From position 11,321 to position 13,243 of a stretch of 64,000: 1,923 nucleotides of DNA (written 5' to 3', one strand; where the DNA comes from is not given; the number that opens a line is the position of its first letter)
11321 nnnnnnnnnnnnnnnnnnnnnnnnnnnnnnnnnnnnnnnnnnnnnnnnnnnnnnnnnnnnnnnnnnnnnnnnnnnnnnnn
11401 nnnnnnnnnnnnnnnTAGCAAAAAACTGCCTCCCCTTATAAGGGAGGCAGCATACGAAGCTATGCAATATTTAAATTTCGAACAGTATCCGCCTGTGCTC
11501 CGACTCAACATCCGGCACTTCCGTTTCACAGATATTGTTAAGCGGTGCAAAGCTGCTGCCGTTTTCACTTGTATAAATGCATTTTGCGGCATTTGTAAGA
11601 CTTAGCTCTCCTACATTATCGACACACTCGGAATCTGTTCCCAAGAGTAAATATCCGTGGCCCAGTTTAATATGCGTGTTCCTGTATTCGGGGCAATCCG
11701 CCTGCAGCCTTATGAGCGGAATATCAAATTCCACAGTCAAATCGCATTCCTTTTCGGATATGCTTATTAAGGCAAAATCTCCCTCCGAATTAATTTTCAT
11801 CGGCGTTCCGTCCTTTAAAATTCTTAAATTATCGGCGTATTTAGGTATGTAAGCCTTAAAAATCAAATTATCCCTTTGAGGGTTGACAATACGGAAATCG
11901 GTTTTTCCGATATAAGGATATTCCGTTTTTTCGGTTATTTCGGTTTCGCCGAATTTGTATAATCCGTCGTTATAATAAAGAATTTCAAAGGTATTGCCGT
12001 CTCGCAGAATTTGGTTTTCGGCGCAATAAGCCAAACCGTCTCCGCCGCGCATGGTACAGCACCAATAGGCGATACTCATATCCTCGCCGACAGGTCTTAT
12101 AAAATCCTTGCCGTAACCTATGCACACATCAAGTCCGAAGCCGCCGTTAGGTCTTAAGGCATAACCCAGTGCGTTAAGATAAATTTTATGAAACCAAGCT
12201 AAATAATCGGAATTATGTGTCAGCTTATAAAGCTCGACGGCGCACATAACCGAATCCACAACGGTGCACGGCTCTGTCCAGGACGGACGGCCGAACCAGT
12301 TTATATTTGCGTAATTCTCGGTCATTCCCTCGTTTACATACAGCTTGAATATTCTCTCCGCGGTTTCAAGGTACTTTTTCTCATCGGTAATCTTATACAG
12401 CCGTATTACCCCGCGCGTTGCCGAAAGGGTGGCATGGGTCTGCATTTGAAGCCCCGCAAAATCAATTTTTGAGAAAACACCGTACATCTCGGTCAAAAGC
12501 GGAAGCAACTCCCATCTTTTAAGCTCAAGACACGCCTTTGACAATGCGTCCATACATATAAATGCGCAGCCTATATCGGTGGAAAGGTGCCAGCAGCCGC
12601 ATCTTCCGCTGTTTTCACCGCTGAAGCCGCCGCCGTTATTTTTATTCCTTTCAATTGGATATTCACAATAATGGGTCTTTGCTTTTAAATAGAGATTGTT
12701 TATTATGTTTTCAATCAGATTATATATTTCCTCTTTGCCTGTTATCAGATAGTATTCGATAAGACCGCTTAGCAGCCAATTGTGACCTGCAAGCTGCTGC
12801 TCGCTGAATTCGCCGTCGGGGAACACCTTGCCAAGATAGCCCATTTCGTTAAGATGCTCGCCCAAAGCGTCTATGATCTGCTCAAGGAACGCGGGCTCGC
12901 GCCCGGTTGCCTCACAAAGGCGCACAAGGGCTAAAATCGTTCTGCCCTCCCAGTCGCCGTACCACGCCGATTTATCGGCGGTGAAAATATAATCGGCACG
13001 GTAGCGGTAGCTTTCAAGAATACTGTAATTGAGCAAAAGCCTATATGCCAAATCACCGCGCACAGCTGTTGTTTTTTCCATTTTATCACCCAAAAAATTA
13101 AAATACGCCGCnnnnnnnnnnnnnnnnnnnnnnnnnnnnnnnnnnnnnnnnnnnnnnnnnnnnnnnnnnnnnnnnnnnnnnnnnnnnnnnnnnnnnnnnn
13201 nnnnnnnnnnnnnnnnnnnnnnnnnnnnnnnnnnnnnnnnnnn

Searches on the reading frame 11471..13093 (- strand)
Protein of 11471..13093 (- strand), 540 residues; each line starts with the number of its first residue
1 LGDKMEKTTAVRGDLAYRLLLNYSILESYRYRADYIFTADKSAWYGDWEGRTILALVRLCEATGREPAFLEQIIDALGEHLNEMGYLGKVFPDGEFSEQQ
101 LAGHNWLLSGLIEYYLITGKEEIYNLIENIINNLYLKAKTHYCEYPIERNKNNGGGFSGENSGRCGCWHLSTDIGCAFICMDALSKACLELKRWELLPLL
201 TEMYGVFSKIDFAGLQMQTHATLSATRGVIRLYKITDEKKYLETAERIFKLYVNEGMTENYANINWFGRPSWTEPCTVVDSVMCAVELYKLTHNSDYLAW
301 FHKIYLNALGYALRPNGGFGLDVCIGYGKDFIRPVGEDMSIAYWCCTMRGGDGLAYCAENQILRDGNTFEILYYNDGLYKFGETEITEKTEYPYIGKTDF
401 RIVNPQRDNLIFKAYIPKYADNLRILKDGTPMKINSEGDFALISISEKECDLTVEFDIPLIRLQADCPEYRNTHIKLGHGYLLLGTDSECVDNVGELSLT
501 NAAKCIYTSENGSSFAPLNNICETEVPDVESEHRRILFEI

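Call 5: search_protein_families(library=pfam, proteins=[window:11471-13093:-], max_evalue=0.01)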
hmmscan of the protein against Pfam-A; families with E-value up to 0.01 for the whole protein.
window:11471-13093:- (540 aa): 5 families
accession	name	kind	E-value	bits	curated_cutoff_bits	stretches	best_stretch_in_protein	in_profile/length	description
PF07470.19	Glyco_hydro_88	-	5.7e-05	22.7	26.6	0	227-304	36-102/352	Glycosyl Hydrolase Family 88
PF07944.18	Beta-AFase-like_GH127_cat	-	9.7e-05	22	24.9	1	95-307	168-323/376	Beta-L-arabinofuranosidase, GH127 catalytic domain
PF03663.20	Glyco_hydro_76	-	0.001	19.1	25.9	0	225-258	159-192/366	Glycosyl hydrolase family 76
PF20736.2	Glyco_hydro127M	-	0.0019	18.7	24.2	1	381-459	16-94/95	Beta-L-arabinofuranosidase, GH127 middle domain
PF00759.25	Glyco_hydro_9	-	0.0024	17.7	27.7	0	24-147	187-308/444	Glycosyl hydrolase family 9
